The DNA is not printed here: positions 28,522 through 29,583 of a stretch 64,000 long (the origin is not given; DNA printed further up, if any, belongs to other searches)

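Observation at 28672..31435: Uncharacterised four-gene operon: hypothetical, secreted ankyrin, degenerate BirA-like, Tat-exported Rieske-like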

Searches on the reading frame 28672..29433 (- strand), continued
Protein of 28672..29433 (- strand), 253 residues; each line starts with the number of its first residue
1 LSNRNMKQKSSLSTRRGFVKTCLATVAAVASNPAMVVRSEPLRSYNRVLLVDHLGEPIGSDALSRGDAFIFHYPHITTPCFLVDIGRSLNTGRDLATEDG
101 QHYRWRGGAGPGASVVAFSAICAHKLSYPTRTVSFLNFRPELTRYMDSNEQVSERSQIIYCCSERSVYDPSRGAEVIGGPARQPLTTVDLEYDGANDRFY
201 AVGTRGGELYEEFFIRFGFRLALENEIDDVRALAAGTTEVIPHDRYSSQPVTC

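Call 46: search_protein_families(library=pfam, proteins=[L066:5730-7448:-, L066:7623-8360:-, L066:8351-9271:-, L066:9264-9821:-, L066:10869-12782:+, L066:13104-14372:-, L066:14537-15094:+, L066:15113-16963:+, L066:17015-18265:+, L066:4093-5670:-], max_evalue=0.001)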
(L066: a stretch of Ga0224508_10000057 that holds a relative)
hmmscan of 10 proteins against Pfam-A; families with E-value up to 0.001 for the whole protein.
L066:5730-7448:- (572 aa): 14 families
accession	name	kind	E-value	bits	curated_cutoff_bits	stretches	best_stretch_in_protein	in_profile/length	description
PF00005.33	ABC_tran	-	9.7e-66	221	25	2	331-483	2-137/137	ABC transporter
PF13304.12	AAA_21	-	3.1e-14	54.2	27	0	152-218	235-303/304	AAA domain, putative AbiEii toxin, Type IV TA system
PF08352.17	oligo_HPY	-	3.9e-10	40.4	27.1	1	234-266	1-33/65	Oligopeptide/dipeptide transporter, C-terminal region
PF13555.12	AAA_29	-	1.1e-08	35.1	27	0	28-62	17-51/61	P-loop containing region of AAA domain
PF13401.12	AAA_22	-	2e-08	35.1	27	1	345-511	10-121/130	AAA domain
PF02463.25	SMC_N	-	5.4e-08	33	40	0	344-526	28-210/220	RecF/RecN/SMC N terminal domain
PF05621.17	TniB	-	2.3e-06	27.6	22.4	0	470-508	117-157/189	Bacterial TniB protein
PF03193.22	RsgA_GTPase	-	6e-06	26.6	30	0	22-55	96-128/174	RsgA GTPase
PF13476.12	AAA_23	-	1.5e-05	26.2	27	0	24-87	11-78/201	AAA domain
PF13191.12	AAA_16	-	0.00035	21.5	32.6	0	339-361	23-45/167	AAA ATPase domain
PF00004.35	AAA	-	0.00041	21.2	21.2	0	345-398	3-50/131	ATPase family associated with various cellular activities (AAA)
PF20703.3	nSTAND1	-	0.00074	19.7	27.1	0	330-390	23-84/379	Novel STAND NTPase 1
PF00485.24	PRK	-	0.00077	19.8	22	0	35-65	1-31/196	Phosphoribulokinase / Uridine kinase family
PF20720.3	nSTAND3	-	0.00097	19.3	27.2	0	345-361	22-38/155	Novel STAND NTPase 3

L066:7623-8360:- (245 aa): 1 family
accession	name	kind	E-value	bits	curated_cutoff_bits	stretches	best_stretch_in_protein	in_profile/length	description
PF19798.5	Sulfotransfer_5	-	3e-55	187.5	23.2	1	7-214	2-200/226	Sulfotransferase domain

L066:8351-9271:- (306 aa): 1 family
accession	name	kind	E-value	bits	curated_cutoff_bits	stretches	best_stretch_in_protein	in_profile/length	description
PF01063.24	Aminotran_4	-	1.9e-43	149.4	28.5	1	48-276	1-223/223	Amino-transferase class IV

L066:9264-9821:- (185 aa): 2 families
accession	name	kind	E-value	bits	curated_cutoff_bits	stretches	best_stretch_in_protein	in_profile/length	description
PF06938.16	DUF1285_N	-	8.1e-29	99.6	29.3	1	23-85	5-67/67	Domain of unknown function (DUF1285), N-terminal domain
PF21028.2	DUF1285_C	-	5.2e-27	94.4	29.3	1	86-180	1-95/95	Protein of unknown function (DUF1285), C-terminal domain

L066:10869-12782:+ (637 aa): 12 families
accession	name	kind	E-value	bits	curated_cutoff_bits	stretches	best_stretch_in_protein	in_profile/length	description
PF07719.23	TPR_2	-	1.8e-20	71.7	27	0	544-571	6-33/34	Tetratricopeptide repeat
PF00515.34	TPR_1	-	6.9e-18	64.1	27.8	1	545-572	7-34/34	Tetratricopeptide repeat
PF14559.12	TPR_19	-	7.1e-17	61.9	25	1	550-605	2-57/68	Tetratricopeptide repeat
PF13431.12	TPR_17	-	6.4e-16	57.7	24.4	0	459-491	2-34/34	Tetratricopeptide repeat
PF13181.12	TPR_8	-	2e-13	49.8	25.7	0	544-570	6-32/34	Tetratricopeptide repeat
PF13414.12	TPR_11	-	5.2e-13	48.9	26.8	1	546-587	1-42/42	TPR repeat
PF13428.12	TPR_14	-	7.2e-13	48.3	23.5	0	545-581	7-43/44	Tetratricopeptide repeat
PF13432.12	TPR_16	-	4.4e-11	43.5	32.7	1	546-604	4-62/65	Tetratricopeptide repeat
PF13424.12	TPR_12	-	1.3e-10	41.8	30.1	1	510-568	9-74/77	Tetratricopeptide repeat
PF13371.12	TPR_9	-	6.8e-09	36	35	1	479-538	4-63/73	Tetratricopeptide repeat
PF00211.25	Guanylate_cyc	-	2.9e-05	24.2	21.9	1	19-171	10-174/183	Adenylate and Guanylate cyclase catalytic domain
PF12895.13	ANAPC3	-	0.00033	21.3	27.2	0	483-565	2-82/82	Anaphase-promoting complex, cyclosome, subunit 3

L066:13104-14372:- (422 aa): 3 families
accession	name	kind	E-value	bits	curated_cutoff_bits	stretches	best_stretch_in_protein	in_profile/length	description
PF03453.22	MoeA_N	-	8.4e-43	146.2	30.8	1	20-183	1-160/160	MoeA N-terminal region (domain I and II)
PF00994.29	MoCF_biosynth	-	1.8e-31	109.2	26.6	1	198-332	3-143/144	Probable molybdopterin binding domain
PF03454.20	MoeA_C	-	5.5e-20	71.8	22.1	1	346-417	1-71/72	MoeA C-terminal region (domain IV)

L066:14537-15094:+ (185 aa): 14 families
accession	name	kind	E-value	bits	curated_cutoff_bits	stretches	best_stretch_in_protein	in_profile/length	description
PF12837.12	Fer4_6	-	2.4e-16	59.2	25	2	106-125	3-22/24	4Fe-4S binding domain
PF12838.12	Fer4_7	-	1e-15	58.3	27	2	78-125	1-51/52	4Fe-4S dicluster domain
PF00037.32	Fer4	-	9.1e-14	51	21.1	2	106-125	2-21/24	4Fe-4S binding domain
PF13247.11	Fer4_11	-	1.3e-13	51.5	26.2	1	73-160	4-98/100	4Fe-4S dicluster domain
PF13237.11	Fer4_10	-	1.9e-12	47.4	25.5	2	76-123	6-53/53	4Fe-4S dicluster domain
PF13187.11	Fer4_9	-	2e-10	41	27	3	111-157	1-52/52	4Fe-4S dicluster domain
PF14697.11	Fer4_21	-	4.6e-10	39.9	35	1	78-124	7-53/59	4Fe-4S dicluster domain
PF12800.12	Fer4_4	-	7.6e-09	35.6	24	1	110-125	2-17/17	4Fe-4S binding domain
PF13484.11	Fer4_16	-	6.8e-08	33.6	30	0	79-99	2-20/66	4Fe-4S double cluster binding domain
PF25160.1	LdpA_Fe-S-bd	-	5.1e-07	29.8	27.6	1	86-129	8-45/49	LdpA Fe-S cluster-binding domain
PF12797.12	Fer4_2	-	6.2e-07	29.4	24.5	1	105-124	3-22/22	4Fe-4S binding domain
PF13183.11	Fer4_8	-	0.00032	21.6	27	0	37-94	4-67/68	4Fe-4S dicluster domain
PF12798.12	Fer4_3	-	0.00052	21.1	27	0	79-95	1-15/15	4Fe-4S binding domain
PF13534.11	Fer4_17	-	0.00085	20.3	22.2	0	33-50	41-58/61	4Fe-4S dicluster domain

L066:15113-16963:+ (616 aa): 2 families
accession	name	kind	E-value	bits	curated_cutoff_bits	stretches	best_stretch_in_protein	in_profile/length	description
PF01314.23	AFOR_C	-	1.5e-130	436.3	27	1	226-616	8-385/385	Aldehyde ferredoxin oxidoreductase, domains 2 & 3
PF02730.20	AFOR_N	-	2.4e-79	266.1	29.8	1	6-205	2-199/199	Aldehyde ferredoxin oxidoreductase, N-terminal domain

L066:17015-18265:+ (416 aa): 11 families
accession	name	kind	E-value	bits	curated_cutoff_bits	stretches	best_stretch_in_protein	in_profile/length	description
PF07992.20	Pyr_redox_2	-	5.4e-59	200.4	26.1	1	2-277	2-280/291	Pyridine nucleotide-disulphide oxidoreductase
PF00070.33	Pyr_redox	-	6.6e-14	52.6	22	1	143-222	1-81/82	Pyridine nucleotide-disulphide oxidoreductase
PF13738.12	Pyr_redox_3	-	1.7e-11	44.4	30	1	75-272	101-305/305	Pyridine nucleotide-disulphide oxidoreductase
PF13454.12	NAD_binding_9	-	3e-09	37.5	21.8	0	4-41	1-38/155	FAD-NAD(P)-binding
PF03486.20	HI0933_like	-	2.5e-08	34.1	50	0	187-241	113-168/244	HI0933-like protein Rossmann domain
PF01266.30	DAO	-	5.8e-07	29.8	27.9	0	191-243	157-209/353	FAD dependent oxidoreductase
PF13450.12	NAD_binding_8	-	1.3e-06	29.1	21.9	0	5-31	1-25/68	NAD(P)-binding Rossmann-like domain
PF05834.18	Lycopene_cycl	-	1.3e-05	24.9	23.4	0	4-39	3-38/380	Lycopene cyclase protein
PF18267.7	Rubredoxin_C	-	6.8e-05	23.2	25.9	0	318-386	2-70/70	Rubredoxin NAD+ reductase C-terminal domain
PF04820.20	Trp_halogenase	-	7.4e-05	22.2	21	0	188-239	163-215/458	Tryptophan halogenase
PF01134.28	GIDA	-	0.00033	20.3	22.1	0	70-107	110-150/391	Glucose inhibited division protein A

L066:4093-5670:- (525 aa): 1 family
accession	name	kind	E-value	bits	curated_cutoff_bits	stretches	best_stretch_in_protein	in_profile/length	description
PF00496.27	SBP_bac_5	-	2.2e-86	290.7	32.4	1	76-435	3-362/368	Bacterial extracellular solute-binding proteins, family 5 Middle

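Call 47: search_dna_similar(query=window:28675-29418:-, collection=plasmids, mode=protein, max_evalue=0.001, max_rows=15)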
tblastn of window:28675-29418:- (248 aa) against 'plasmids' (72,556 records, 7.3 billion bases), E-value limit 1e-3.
Records with a match: 4; places in all: 6; records where one place covers at least 80% of the query: 1.
Best place of each record, by identity: <60% 4.
By first word of the organism name: Hydrogenophaga 3; Burkholderia 1.
By predicted mobility (MOB-suite, as given by PLSDB): non-mobilizable 2; conjugative 2.
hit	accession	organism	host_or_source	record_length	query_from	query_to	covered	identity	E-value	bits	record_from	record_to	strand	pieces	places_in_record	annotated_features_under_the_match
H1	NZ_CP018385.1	Burkholderia pseudomallei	Homo sapiens,clinical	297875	3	201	80%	25.6%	4e-7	58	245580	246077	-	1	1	arsenate reductase (azurin) small subunit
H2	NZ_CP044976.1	Hydrogenophaga sp. PBL-H3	-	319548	20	134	33%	41.5%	1e-4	71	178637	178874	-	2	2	hypothetical protein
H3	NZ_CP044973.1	Hydrogenophaga sp. PBL-H3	-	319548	20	134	33%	41.5%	1e-4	71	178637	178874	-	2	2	hypothetical protein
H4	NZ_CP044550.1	Hydrogenophaga sp. BPS33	-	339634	66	201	55%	25.0%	2e-4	50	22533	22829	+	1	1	arsenate reductase (azurin) small subunit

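Call 61: predict_structure(alignment_id=A3)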
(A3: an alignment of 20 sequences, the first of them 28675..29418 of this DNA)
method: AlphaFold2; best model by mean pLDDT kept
length: 248 residues; sequences in the alignment: 20
mean_pLDDT: 82.7   pTM: 0.78
mean pLDDT of the five models: 82.7, 81.7, 81.3, 79.3, 73.5
residues with pLDDT >= 90: 123; 70-90: 70; 50-70: 41; < 50: 14
segments of 3 or more residues with pLDDT < 50: 1-5, 30-32, 246-248
pLDDT, mean of each block of 10 residues (from residue 1): 49 55 54 71 97 92 92 93 90 90 94 87 60 88 92 82 94 91 96 97 83 80 88 92 57
secondary structure, 60 per line:
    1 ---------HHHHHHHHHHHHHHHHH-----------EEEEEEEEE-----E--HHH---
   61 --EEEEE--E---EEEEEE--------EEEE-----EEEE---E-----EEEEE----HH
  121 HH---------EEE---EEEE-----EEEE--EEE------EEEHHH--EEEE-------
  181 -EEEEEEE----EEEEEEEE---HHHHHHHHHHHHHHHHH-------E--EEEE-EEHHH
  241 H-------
elements in order: H10-26 E38-46 E63-67 E74-79 E88-91 E97-100 E110-114 H119-122 E132-134 E138-141 E147-150 E153-155 E162-164 E170-173 E182-188 E193-200 H204-220 E231-234 H238-241

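Call 65: fold_search(model_id=the predicted structure, library=pdb)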
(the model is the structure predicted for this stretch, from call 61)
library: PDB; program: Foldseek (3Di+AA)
matches with E <= 10: 450; with E <= 0.001: 15
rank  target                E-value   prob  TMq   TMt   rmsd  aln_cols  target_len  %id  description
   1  8rtl_B                5.2e-08  1.00  0.42  0.76   5.6       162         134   22  Af Aio C65F-C80G (released 2025-08-06)
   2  8rtl_D                7.6e-08  1.00  0.42  0.76   5.6       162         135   22  Af Aio C65F-C80G (released 2025-08-06)
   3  1g8k_B                9.0e-08  1.00  0.43  0.78   5.6       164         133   22  CRYSTAL STRUCTURE ANALYSIS OF ARSENITE OXIDASE FROM ALCALIGENES FAECALIS (released 2000-12-13)
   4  8cgs_B                1.1e-07  1.00  0.43  0.79   4.6       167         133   22  Crystal structure of arsenite oxidase from Alcaligenes faecalis (Af Aio) bound to antimony oxyanion (released 2023-07-12)
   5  1g8j_D                1.6e-07  1.00  0.42  0.80   5.5       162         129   23  CRYSTAL STRUCTURE ANALYSIS OF ARSENITE OXIDASE FROM ALCALIGENES FAECALIS (released 2000-12-13)
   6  8cff_B                1.6e-07  1.00  0.43  0.77   5.7       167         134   22  Crystal structure of arsenite oxidase from Alcaligenes faecalis (Af Aio) bound to arsenite (released 2023-07-12)
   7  1g8j_B                3.0e-07  1.00  0.42  0.80   5.5       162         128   23  CRYSTAL STRUCTURE ANALYSIS OF ARSENITE OXIDASE FROM ALCALIGENES FAECALIS (released 2000-12-13)
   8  1jm1                  1.3e-06  1.00  0.43  0.52   5.5       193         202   23  Crystal structure of the soluble domain of the Rieske protein II (soxF) from Sulfolobus acidocaldarius (released 2002-07-17)
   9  4aay_B                8.9e-06  1.00  0.40  0.73   6.0       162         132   18  Crystal Structure of the arsenite oxidase protein complex from Rhizobium species strain NT-26 (released 2012-12-12)
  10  8ed4_H                9.9e-06  1.00  0.38  0.70   6.6       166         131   18  Structure of the complex between the arsenite oxidase and its native electron acceptor cytochrome c552 from Pseudorhiz (released 2023-04-12)
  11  5nqd_B                2.2e-05  1.00  0.43  0.78   4.0       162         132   20  Arsenite oxidase AioAB from Rhizobium sp. str. NT-26 mutant AioBF108A (released 2018-05-30)
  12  8r3a_B                2.3e-05  1.00  0.43  0.79   3.5       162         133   20  NT-26 Arsenite oxidase B F108C-G123C (released 2025-05-21)
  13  1nyk_A                2.1e-04  1.00  0.35  0.53   8.5       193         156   21  Crystal Structure of the Rieske protein from Thermus thermophilus (released 2003-06-24)
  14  8ovd_G                4.8e-04  1.00  0.36  0.24  11.7       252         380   10  Respiratory supercomplex (III2-IV2) from Mycobacterium smegmatis (released 2024-07-17)
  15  7e1v_A                5.1e-04  1.00  0.34  0.24   7.9       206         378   12  Cryo-EM structure of apo hybrid respiratory supercomplex consisting of Mycobacterium tuberculosis complexIII and Mycob (released 2021-10-13)
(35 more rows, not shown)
